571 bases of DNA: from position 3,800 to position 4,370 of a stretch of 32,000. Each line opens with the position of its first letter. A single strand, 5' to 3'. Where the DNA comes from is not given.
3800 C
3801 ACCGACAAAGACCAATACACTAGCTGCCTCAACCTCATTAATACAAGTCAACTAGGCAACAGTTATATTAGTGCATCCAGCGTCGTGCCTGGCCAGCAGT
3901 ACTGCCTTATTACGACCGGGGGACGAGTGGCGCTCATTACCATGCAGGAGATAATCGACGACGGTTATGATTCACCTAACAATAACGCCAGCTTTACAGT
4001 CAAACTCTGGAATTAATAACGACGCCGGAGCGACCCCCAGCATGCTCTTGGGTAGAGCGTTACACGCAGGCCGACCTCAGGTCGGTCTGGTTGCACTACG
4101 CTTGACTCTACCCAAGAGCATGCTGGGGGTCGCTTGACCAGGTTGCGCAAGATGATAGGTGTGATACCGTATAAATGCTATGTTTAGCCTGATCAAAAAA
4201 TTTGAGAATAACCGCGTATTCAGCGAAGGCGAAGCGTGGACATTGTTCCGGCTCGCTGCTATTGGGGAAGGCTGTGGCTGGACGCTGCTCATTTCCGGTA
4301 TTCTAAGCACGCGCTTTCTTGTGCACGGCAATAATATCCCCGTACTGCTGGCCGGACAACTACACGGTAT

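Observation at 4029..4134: Perfect 29-bp-stem hairpin around a 55-nt core that recurs 21 kb away inside a different, compensating stem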

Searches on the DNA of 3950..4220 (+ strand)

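Call 6: search_rna_families(source=window, start=3950, end=4220, threshold=evalue, max_evalue=10, show_alignments=3)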
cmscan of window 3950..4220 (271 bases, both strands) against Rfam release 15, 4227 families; matches with E-value up to 10: 3.
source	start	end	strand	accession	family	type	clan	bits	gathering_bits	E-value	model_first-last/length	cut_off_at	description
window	4028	4141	-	RF03479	mir-324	Gene; miRNA;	-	21.2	70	0.022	1-83/83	no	mir-324 microRNA precursor family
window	4031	4132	-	RF00776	mir-540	Gene; miRNA;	-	18.7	80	0.64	1-67/67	no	mir-540 microRNA precursor family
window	4030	4138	+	RF02093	mir-2968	Gene; miRNA;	-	15.3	70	4.6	1-106/106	no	mir-2968 microRNA precursor family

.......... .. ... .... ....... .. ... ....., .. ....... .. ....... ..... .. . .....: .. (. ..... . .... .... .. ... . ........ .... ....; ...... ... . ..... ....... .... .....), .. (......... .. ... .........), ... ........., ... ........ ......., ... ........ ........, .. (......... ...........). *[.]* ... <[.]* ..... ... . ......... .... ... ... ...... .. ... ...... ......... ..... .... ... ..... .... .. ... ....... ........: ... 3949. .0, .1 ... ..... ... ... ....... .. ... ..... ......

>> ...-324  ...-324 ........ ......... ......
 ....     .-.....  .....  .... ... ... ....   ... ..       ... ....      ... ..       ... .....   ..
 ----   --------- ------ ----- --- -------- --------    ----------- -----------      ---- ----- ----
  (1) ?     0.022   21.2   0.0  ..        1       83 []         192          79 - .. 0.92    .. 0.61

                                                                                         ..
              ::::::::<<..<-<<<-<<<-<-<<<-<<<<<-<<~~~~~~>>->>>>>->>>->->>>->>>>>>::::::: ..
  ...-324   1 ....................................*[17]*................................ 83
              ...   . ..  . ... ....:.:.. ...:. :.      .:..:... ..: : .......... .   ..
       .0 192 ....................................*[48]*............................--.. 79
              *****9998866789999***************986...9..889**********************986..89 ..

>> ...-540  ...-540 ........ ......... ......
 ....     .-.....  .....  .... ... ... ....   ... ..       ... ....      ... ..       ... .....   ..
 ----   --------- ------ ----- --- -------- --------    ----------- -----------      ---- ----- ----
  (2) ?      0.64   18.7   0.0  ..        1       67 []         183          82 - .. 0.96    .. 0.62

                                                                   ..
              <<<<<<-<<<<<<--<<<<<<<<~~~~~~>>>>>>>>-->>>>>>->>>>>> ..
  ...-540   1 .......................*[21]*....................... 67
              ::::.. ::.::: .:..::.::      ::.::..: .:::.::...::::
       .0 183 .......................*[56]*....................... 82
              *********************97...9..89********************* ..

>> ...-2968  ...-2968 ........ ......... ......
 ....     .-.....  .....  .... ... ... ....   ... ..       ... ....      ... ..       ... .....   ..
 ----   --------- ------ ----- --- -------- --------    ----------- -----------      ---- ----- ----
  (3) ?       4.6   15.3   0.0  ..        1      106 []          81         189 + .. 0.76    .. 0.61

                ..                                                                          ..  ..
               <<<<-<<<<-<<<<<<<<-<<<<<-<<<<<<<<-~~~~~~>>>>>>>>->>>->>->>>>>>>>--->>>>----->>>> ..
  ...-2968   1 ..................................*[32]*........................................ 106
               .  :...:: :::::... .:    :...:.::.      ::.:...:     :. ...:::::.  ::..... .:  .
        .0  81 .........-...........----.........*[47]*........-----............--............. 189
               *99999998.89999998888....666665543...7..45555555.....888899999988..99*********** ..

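Call 21: build_rna_model(alignment_id=A2)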
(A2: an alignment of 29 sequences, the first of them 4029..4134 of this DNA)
Model R1 built from alignment A2 (29 sequences, 109 columns); structure: RNAalifold consensus.
model positions 105; base pairs 40; branch points 0; effective number of sequences 1.2; information 0.59 bits per position. Calibrated on 0.2 Mb of random sequence (short: E-values are rough).
structure used (alignment columns):
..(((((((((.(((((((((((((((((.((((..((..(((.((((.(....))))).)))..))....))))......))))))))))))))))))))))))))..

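Call 22: search_with_rna_model(model_id=R1, source=window, max_evalue=10, filters=off, show_alignments=6)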
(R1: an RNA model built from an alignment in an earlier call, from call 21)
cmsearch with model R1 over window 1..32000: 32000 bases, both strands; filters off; matches with E-value up to 10: 14.
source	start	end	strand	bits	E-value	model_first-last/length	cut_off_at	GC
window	4029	4134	+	102.3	1.1e-26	1-105/105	no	0.61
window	25049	25153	+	100.2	4.5e-26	1-105/105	no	0.6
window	4029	4134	-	38.3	1.5e-08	1-105/105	no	0.61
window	25049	25153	-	32.2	8e-07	1-105/105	no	0.6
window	2940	3034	+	13.7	0.13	1-105/105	no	0.58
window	2934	3040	-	11.1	0.72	1-105/105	no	0.51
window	30359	30406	+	10.9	0.82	1-105/105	no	0.42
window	23948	24047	+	9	2.9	1-105/105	no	0.48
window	28927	29003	-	8.6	3.6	1-105/105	no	0.55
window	7158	7187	-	8.3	4.7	1-105/105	no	0.4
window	6126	6179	+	8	5.7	1-105/105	no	0.41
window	8778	8812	-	7.8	6.5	1-105/105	no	0.66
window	7252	7288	-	7.7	7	1-105/105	no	0.57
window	1929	2002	-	7.7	7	1-105/105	no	0.59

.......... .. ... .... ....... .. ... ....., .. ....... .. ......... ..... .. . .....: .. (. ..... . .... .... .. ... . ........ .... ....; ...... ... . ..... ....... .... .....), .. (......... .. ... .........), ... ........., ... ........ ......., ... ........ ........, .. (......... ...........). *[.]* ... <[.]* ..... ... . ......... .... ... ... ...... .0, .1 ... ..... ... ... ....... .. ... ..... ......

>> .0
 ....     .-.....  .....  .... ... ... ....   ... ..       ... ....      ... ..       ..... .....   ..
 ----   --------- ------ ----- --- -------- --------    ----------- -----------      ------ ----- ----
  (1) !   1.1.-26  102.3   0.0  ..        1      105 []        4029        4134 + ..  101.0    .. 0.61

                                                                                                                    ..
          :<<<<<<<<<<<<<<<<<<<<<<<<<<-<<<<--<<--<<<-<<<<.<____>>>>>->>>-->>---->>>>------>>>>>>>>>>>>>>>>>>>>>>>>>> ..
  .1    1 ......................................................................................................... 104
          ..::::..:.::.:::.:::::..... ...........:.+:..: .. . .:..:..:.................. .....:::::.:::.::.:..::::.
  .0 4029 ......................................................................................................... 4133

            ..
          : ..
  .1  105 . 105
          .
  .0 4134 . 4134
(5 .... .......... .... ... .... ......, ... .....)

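Call 23: search_with_rna_model(model_id=R1, sources=[L001, L002, L003, L004, L005, L006, L007, L008, L009, L010, L011, L012, L013, L014, L015, L016, L017, L018, L019, L020, L021, L022, L023, L024, L025, L026, L027, L028, L029, L030, L031, L032, L033, L034, L035, L036, L037, L038, L039, L040, L041, L042, L043, L044, L045, L046, L047, L048, L049, L050, L051, L052, L053, L054, L055, L056, L057, L058, L059, L060, L061, L062, L063], max_evalue=0.001)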
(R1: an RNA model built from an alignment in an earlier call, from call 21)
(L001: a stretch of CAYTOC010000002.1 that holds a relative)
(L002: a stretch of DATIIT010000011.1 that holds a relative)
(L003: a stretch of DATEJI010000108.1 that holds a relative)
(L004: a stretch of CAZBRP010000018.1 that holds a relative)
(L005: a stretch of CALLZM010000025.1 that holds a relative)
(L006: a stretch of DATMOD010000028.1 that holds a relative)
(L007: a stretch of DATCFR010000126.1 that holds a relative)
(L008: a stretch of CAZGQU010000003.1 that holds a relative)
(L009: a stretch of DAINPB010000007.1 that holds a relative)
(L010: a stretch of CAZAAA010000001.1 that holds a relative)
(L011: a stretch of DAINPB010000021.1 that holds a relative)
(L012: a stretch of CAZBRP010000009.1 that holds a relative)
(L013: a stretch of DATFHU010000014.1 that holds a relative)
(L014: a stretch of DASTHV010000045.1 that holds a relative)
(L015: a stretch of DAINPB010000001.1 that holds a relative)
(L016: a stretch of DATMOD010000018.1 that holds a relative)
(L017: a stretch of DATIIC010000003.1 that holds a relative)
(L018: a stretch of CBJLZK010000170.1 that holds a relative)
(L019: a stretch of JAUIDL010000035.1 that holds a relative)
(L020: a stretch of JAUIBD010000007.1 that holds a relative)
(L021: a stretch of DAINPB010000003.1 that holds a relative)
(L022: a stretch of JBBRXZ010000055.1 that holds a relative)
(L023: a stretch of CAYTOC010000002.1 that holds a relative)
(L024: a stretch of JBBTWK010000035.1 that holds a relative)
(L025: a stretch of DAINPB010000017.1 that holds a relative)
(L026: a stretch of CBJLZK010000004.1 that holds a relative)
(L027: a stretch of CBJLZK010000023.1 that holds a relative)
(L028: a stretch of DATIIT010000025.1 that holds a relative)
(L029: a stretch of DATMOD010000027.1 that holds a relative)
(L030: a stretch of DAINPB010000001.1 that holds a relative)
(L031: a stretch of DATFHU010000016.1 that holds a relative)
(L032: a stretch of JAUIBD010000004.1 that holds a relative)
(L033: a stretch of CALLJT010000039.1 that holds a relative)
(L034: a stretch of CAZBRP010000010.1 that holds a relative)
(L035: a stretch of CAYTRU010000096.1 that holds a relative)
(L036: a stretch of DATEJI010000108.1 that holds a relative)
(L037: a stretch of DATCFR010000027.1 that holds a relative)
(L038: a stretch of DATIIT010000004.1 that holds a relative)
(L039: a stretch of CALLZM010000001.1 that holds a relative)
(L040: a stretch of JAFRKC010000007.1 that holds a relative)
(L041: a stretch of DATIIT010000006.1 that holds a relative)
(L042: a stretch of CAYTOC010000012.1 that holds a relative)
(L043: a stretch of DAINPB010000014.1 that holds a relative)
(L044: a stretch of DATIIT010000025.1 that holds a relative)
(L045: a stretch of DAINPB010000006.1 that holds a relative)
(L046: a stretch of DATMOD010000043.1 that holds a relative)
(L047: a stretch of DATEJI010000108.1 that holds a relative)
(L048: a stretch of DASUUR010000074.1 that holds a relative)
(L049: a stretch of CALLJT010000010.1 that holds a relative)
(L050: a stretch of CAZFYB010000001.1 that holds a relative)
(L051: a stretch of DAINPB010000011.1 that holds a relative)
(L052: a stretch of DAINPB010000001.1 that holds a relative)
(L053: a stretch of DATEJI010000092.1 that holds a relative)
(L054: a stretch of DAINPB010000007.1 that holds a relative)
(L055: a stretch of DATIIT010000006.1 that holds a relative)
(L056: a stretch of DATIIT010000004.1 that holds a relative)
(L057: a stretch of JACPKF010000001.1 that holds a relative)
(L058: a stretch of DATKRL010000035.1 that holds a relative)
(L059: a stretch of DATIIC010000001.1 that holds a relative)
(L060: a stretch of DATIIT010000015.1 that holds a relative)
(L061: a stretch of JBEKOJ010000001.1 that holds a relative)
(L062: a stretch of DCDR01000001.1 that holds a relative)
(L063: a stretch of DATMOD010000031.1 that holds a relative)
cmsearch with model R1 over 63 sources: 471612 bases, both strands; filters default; matches with E-value up to 0.001: 70.
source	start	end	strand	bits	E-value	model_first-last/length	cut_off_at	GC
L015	2747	2851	+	119.5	2.4e-30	1-105/105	no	0.56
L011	3674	3778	-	117.8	6.8e-30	1-105/105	no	0.61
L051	4852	4956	+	117.7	7.3e-30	1-105/105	no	0.56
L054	4218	4322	-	117.6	7.7e-30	1-105/105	no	0.63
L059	1165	1269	-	115.7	2.8e-29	1-105/105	no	0.55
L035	3223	3327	+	114.9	4.7e-29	1-105/105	no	0.5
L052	6806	6910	-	112.8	1.8e-28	1-105/105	no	0.61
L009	7874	7978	-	112.5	2.2e-28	1-105/105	no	0.51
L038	5660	5762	+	112.5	2.2e-28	1-105/105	no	0.56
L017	33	137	-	109.4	1.6e-27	1-105/105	no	0.6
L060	497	599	-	109.2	1.9e-27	1-105/105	no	0.53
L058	1980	2084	-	108.9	2.3e-27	1-105/105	no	0.61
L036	1943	2045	-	105.5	2.1e-26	1-105/105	no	0.49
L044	4383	4485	-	104.8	3.4e-26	1-105/105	no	0.56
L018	2263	2370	-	104.5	4e-26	1-105/105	no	0.59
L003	1114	1216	-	102.5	1.5e-25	1-105/105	no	0.58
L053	5391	5493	+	102.3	1.7e-25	1-105/105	no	0.51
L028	2236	2339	-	100.2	6.5e-25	1-105/105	no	0.62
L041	2983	3085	-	100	7.7e-25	1-105/105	no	0.49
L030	4770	4874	+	99.3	1.2e-24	1-105/105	no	0.54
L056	4917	5018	-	99.2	1.3e-24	1-105/105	no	0.55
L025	5620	5724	+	97.8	3.1e-24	1-105/105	no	0.64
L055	7318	7420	-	97.4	4.1e-24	1-105/105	no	0.49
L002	2720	2822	+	97.4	4.2e-24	1-105/105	no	0.66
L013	1968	2072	+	95.7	1.3e-23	1-105/105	no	0.56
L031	654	758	-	94.9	2.1e-23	1-105/105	no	0.57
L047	5371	5480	+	94.8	2.3e-23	1-105/105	no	0.6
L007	6296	6400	-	94.6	2.6e-23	1-105/105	no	0.58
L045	1538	1642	+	93.5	5.4e-23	1-105/105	no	0.6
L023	7790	7895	-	92.2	1.2e-22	1-105/105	no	0.53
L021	3197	3301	-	91.4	2.1e-22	1-105/105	no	0.54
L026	6732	6840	-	90.5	3.7e-22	1-105/105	no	0.5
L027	5953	6060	+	88.9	1.1e-21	1-105/105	no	0.47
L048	1134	1238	+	86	7.1e-21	1-105/105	no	0.44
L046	5733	5840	+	83.1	4.6e-20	1-105/105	no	0.53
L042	7465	7569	-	81.8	1.1e-19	1-105/105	no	0.55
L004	2450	2565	+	81.3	1.5e-19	1-105/105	no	0.47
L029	1383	1490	+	78.1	1.2e-18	1-105/105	no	0.56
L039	547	658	+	77.5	1.8e-18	1-105/105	no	0.54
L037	2941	3041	+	77.1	2.4e-18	1-105/105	no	0.6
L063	456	562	+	76.8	2.7e-18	1-105/105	no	0.56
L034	4380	4495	-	72.7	4e-17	1-105/105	no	0.52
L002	6784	6871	+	72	6.3e-17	1-90/105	3'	0.56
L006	379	486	-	71.8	7.2e-17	1-105/105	no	0.46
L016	2343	2449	+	71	1.2e-16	1-105/105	no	0.54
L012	30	148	-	70.6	1.6e-16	1-105/105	no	0.43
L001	3933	4039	-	70.3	1.9e-16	1-105/105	no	0.54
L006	4159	4265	+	70.2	2e-16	1-105/105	no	0.51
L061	3146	3237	-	70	2.4e-16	1-105/105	no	0.49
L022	5591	5702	-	67.8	1e-15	1-105/105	no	0.42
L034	2774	2889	+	67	1.7e-15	1-105/105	no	0.48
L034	2724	2930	-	66.4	2.4e-15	1-105/105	no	0.45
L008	204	305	+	65.8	3.7e-15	1-105/105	no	0.49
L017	1977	2116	-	65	6.2e-15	1-105/105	no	0.52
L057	6841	6945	+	64.8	6.8e-15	1-105/105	no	0.48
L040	7370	7487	-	64.5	8.4e-15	1-105/105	no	0.32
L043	274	332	+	64.3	9.5e-15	24-82/105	no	0.59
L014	6634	6737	-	63.5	1.7e-14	1-105/105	no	0.59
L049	7075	7186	-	59.1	2.9e-13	1-105/105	no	0.55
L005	6684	6794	+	55.5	2.9e-12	1-105/105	no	0.5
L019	43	163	+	54.2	6.9e-12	1-105/105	no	0.45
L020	6166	6286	-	54.2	6.9e-12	1-105/105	no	0.45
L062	5962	6077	-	53.8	9.2e-12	1-105/105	no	0.51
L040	7859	7972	-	53.6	1e-11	1-105/105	no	0.42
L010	5777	5884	+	52.6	2e-11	1-105/105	no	0.47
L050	2390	2508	+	50.4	8.4e-11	1-105/105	no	0.41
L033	208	317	+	49.1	1.9e-10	1-105/105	no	0.53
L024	7254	7341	+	47.3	6.3e-10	1-105/105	no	0.47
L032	254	365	-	37.6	3.5e-07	1-105/105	no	0.52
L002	2720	2822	-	34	3.6e-06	1-105/105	no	0.66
